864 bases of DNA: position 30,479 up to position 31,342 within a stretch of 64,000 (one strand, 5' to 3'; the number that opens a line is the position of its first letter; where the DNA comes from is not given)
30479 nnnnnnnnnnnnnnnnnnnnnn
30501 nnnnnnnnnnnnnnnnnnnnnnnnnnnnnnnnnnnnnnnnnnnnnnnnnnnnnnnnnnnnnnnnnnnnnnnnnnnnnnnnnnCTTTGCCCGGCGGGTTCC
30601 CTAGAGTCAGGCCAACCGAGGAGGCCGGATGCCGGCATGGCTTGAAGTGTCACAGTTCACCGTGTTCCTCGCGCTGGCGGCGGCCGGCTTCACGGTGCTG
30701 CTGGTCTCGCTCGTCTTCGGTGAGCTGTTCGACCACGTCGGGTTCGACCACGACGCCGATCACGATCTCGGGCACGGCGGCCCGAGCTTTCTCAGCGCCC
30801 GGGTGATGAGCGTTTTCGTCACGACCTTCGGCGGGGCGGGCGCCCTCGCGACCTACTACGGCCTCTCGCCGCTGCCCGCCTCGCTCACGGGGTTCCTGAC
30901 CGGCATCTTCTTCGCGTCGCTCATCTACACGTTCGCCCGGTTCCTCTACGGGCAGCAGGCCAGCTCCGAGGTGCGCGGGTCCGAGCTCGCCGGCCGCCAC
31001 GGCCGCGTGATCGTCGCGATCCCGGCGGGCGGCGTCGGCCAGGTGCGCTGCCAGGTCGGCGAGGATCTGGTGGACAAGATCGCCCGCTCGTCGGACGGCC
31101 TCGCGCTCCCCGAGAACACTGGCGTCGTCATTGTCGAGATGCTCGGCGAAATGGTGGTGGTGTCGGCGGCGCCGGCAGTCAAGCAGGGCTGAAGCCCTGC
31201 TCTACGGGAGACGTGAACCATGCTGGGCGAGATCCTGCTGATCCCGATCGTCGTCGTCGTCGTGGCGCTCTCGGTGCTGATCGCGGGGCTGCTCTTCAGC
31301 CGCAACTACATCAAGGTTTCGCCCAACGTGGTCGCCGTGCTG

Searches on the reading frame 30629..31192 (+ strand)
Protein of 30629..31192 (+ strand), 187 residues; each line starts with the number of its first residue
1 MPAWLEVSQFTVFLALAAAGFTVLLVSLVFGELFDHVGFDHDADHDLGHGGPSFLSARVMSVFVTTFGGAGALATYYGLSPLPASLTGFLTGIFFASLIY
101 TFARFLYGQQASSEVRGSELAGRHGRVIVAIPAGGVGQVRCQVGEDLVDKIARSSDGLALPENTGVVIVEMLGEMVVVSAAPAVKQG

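Call 4: search_protein_families(library=pfam, proteins=[window:30629-31192:+], max_evalue=0.01)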
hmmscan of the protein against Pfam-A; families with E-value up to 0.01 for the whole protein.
window:30629-31192:+ (187 aa): 0 families

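Call 62: search_protein_families(library=ncbifam, proteins=[window:30629-31192:+], max_evalue=0.01)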
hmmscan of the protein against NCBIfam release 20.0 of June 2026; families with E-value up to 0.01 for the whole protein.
window:30629-31192:+ (187 aa): 0 families

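Call 64: search_protein_families(library=pfam, proteins=[window:30629-31192:+], max_evalue=10)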
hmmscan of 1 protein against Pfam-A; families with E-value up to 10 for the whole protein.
window:30629-31192:+ (187 aa): 2 families
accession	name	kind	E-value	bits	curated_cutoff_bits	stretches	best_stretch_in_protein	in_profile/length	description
PF14362.11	DUF4407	-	0.028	14.1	31.3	1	64-136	27-95/297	Domain of unknown function (DUF4407)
PF01957.25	NfeD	-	0.14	12.9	29.1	1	119-178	3-55/57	NfeD-like C-terminal, partner-binding domain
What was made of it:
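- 30629..31192 (+): NfeD-like membrane protein, 187 aa, upstream partner of flotillin. Profile support is sub-threshold only: Pfam NfeD E 0.14 at residues 119-178 (call 64).
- On NfeD: Pfam PF01957 gives only E 0.14 and 12.9 bits (call 64).
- Checked: Pfam NfeD scores only E 0.14 (call 64).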
